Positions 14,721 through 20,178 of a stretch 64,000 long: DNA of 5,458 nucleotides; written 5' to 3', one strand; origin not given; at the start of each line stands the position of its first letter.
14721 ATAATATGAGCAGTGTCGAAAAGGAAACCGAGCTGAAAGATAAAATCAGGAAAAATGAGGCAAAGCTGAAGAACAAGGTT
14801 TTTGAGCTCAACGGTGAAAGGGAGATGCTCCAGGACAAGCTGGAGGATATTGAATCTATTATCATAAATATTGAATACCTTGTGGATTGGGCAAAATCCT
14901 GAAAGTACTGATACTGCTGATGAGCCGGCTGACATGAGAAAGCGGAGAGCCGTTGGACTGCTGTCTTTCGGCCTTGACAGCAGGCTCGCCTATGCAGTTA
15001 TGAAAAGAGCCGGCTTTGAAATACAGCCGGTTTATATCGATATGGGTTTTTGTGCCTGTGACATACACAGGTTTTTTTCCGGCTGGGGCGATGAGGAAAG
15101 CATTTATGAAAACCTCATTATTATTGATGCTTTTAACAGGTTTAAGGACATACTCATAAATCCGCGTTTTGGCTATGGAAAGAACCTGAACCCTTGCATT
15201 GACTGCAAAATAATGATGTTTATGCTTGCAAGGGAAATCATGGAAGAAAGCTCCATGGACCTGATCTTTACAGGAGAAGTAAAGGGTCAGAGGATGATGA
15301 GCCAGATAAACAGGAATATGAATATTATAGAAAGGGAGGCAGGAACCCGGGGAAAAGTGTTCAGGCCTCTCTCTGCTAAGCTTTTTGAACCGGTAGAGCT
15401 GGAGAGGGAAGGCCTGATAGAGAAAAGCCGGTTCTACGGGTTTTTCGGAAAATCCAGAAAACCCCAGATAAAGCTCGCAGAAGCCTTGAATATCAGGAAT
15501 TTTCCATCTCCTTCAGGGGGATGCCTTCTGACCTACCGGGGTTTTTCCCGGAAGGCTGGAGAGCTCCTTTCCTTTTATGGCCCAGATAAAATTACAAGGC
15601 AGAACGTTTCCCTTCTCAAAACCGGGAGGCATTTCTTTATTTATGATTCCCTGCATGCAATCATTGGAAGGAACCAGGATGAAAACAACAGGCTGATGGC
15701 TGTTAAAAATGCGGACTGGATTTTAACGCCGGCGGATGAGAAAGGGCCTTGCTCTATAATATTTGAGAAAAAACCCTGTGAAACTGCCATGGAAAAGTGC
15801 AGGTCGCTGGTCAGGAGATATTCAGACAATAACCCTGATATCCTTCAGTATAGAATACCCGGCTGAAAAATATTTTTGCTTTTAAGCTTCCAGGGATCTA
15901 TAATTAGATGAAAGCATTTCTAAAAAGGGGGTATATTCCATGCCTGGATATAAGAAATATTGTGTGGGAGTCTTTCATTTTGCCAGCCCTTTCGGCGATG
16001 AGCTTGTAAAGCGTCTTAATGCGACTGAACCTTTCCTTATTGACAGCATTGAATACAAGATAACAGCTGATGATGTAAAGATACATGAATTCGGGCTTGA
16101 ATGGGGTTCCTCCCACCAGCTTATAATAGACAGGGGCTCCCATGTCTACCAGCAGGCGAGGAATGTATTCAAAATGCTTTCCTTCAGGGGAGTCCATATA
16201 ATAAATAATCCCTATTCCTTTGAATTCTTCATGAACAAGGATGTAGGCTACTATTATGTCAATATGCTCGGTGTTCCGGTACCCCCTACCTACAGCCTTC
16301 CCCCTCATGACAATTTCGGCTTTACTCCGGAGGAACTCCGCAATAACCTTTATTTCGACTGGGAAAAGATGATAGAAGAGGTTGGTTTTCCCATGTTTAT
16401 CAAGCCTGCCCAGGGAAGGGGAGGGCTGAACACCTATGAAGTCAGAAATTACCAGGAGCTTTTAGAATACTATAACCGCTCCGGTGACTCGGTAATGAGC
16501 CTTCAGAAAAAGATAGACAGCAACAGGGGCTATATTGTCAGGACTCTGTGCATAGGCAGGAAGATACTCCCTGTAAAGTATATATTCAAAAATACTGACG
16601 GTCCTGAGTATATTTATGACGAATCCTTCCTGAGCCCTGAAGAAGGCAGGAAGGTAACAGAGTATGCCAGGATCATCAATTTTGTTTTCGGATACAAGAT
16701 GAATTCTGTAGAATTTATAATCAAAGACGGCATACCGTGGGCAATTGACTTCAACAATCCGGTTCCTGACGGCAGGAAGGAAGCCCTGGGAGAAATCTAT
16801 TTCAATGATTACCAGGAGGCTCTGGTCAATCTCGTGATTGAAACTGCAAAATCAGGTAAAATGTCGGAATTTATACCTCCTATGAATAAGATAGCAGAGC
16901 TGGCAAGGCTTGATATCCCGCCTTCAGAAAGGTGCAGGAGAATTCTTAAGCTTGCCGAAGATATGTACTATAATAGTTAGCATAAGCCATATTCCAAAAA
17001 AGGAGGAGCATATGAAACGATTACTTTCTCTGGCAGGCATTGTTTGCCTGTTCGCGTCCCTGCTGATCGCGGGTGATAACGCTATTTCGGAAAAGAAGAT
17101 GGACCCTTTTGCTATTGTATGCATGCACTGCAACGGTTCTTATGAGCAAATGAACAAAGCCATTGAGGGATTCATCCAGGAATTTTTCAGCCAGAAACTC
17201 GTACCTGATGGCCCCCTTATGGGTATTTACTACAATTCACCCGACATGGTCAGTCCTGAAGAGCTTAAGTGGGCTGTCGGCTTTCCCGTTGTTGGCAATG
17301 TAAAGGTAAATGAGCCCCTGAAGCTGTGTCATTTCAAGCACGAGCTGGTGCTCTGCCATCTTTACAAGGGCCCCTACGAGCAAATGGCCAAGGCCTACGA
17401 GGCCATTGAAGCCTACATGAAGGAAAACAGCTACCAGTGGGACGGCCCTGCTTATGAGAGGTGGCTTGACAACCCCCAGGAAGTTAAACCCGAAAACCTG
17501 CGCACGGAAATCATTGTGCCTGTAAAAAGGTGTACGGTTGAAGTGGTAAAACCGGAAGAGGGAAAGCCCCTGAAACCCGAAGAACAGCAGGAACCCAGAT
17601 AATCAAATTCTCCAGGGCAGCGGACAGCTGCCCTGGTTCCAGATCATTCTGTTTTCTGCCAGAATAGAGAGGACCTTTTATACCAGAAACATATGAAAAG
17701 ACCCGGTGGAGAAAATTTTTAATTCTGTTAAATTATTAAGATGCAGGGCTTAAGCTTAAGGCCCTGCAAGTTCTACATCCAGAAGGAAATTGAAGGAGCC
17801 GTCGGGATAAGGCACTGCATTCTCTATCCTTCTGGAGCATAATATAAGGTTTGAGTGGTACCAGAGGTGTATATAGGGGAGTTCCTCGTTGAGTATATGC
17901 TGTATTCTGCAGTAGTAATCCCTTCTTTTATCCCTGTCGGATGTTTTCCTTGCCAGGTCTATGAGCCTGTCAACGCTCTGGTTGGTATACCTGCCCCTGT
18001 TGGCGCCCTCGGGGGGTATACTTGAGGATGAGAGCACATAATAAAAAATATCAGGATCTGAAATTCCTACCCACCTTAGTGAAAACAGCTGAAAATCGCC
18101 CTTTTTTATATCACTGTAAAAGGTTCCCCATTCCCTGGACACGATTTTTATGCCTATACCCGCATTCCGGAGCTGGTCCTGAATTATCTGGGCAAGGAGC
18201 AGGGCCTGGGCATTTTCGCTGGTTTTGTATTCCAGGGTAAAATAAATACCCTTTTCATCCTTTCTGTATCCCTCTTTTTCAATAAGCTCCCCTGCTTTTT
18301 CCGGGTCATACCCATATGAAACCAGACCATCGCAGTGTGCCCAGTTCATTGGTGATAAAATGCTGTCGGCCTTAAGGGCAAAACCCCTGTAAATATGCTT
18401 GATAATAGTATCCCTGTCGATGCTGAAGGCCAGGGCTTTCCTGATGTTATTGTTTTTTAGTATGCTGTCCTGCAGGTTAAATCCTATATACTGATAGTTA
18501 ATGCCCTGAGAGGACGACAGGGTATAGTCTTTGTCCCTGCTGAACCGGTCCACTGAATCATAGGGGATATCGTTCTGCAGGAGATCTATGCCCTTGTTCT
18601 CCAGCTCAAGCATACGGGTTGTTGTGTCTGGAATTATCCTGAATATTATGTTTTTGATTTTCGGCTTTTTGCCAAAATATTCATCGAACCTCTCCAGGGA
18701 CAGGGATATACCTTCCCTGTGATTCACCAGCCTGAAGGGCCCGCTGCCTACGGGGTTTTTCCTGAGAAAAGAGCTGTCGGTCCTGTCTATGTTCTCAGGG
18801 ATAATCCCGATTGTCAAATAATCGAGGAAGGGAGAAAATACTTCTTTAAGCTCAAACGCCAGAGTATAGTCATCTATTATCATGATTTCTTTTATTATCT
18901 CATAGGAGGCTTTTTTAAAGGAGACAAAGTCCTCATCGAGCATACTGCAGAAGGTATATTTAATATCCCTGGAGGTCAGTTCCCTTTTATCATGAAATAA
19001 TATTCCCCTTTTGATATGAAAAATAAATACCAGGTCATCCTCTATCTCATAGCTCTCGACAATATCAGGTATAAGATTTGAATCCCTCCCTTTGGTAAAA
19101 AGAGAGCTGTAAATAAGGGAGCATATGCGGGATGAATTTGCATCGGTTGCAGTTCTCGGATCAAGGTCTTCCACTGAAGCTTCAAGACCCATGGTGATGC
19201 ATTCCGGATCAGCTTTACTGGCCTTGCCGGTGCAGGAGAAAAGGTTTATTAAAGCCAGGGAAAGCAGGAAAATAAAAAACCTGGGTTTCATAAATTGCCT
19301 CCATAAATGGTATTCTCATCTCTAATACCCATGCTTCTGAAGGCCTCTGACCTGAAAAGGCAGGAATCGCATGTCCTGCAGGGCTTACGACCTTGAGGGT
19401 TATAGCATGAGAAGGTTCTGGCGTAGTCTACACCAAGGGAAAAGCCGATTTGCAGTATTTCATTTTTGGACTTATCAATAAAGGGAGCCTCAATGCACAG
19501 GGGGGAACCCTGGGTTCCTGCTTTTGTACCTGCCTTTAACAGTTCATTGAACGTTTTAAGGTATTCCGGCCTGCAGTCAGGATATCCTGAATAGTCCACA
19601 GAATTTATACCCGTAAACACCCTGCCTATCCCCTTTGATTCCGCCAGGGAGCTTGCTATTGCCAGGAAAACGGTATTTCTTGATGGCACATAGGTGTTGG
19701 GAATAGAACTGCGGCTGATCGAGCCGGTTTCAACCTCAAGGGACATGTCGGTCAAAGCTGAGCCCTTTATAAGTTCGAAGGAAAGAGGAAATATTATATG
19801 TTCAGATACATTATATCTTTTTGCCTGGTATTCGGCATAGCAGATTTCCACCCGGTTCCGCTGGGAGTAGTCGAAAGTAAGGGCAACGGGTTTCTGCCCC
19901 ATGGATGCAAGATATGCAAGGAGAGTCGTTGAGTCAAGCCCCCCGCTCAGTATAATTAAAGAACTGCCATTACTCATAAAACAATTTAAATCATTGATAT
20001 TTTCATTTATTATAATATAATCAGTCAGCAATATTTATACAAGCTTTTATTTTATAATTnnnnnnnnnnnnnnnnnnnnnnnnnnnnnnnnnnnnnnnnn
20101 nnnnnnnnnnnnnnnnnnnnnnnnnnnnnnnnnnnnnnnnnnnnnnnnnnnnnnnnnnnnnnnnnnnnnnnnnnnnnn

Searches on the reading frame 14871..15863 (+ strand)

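Call 16: search_protein_families(library=pfam, proteins=[window:14871-15863:+], max_evalue=0.001)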
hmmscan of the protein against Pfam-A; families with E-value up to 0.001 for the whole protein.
window:14871-15863:+ (331 aa): 2 families
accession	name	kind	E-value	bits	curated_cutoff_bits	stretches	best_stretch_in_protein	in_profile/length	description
PF18297.6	NFACT-R_2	-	1.8e-11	44.5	26.9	1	252-320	1-69/104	NFACT protein RNA binding domain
PF02568.20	ThiI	-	2e-07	31.3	20.5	1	26-167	5-144/197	Thiamine biosynthesis protein (ThiI)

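Call 93: search_protein_families(library=padloc, proteins=[window:14871-15863:+], max_evalue=0.001)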
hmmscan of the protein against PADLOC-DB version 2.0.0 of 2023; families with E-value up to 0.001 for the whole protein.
window:14871-15863:+ (331 aa): 0 families

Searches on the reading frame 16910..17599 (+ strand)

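Call 16: search_protein_families(library=pfam, proteins=[window:16910-17599:+], max_evalue=0.001)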
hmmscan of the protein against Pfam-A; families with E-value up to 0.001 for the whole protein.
window:16910-17599:+ (230 aa): 2 families
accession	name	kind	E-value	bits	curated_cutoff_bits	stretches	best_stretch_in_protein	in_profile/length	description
PF06445.20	GyrI-like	-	4.4e-26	92.4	26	1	59-206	3-155/155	GyrI-like small molecule binding domain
PF14526.11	Cass2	-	8.3e-11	42.7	27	1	63-205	4-150/150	Integron-associated effector binding protein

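Call 93: search_protein_families(library=padloc, proteins=[window:16910-17599:+], max_evalue=0.001)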
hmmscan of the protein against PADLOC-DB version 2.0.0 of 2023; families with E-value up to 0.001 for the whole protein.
window:16910-17599:+ (230 aa): 0 families

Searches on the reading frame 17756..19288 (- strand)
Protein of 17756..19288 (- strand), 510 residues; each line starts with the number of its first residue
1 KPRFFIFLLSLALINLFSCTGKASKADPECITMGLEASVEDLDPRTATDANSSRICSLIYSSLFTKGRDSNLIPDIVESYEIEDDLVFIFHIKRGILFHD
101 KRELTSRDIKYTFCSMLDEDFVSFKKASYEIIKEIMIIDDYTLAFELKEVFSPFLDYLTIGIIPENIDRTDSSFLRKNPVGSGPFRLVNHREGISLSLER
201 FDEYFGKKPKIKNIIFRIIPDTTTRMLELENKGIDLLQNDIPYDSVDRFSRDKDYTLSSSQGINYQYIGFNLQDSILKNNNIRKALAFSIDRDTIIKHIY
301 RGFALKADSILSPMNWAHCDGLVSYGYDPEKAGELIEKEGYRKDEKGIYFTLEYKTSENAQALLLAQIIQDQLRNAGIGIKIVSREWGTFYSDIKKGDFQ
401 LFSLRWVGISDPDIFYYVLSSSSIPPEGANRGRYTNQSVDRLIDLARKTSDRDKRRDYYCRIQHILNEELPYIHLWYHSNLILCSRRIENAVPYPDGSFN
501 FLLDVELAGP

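Call 16: search_protein_families(library=pfam, proteins=[window:17756-19288:-], max_evalue=0.001)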
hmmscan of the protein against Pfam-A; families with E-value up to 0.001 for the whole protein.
window:17756-19288:- (510 aa): 1 family
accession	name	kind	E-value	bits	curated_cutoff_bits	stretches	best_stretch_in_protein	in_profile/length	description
PF00496.27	SBP_bac_5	-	2.2e-78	264.4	32.4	1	72-422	2-363/368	Bacterial extracellular solute-binding proteins, family 5 Middle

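Call 93: search_protein_families(library=padloc, proteins=[window:17756-19288:-], max_evalue=0.001)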
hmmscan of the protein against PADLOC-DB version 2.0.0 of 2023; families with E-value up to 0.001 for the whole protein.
window:17756-19288:- (510 aa): 0 families

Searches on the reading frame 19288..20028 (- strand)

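Call 16: search_protein_families(library=pfam, proteins=[window:19288-20028:-], max_evalue=0.001)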
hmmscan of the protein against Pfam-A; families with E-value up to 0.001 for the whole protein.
window:19288-20028:- (246 aa): 2 families
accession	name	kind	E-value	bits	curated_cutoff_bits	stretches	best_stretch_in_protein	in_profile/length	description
PF06508.19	QueC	-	7.7e-67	225.3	22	1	23-233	2-209/210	Queuosine biosynthesis protein QueC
PF00733.27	Asn_synthase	-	1.3e-05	25.5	21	1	24-114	21-110/354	Asparagine synthase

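Call 93: search_protein_families(library=padloc, proteins=[window:19288-19974:-], max_evalue=0.001)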
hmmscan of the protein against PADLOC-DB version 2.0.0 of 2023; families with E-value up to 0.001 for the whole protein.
window:19288-19974:- (228 aa): 1 family
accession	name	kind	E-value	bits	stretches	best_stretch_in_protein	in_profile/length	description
PDLC00911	QueC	-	2.6e-22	77.9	1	4-209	7-182/190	QueC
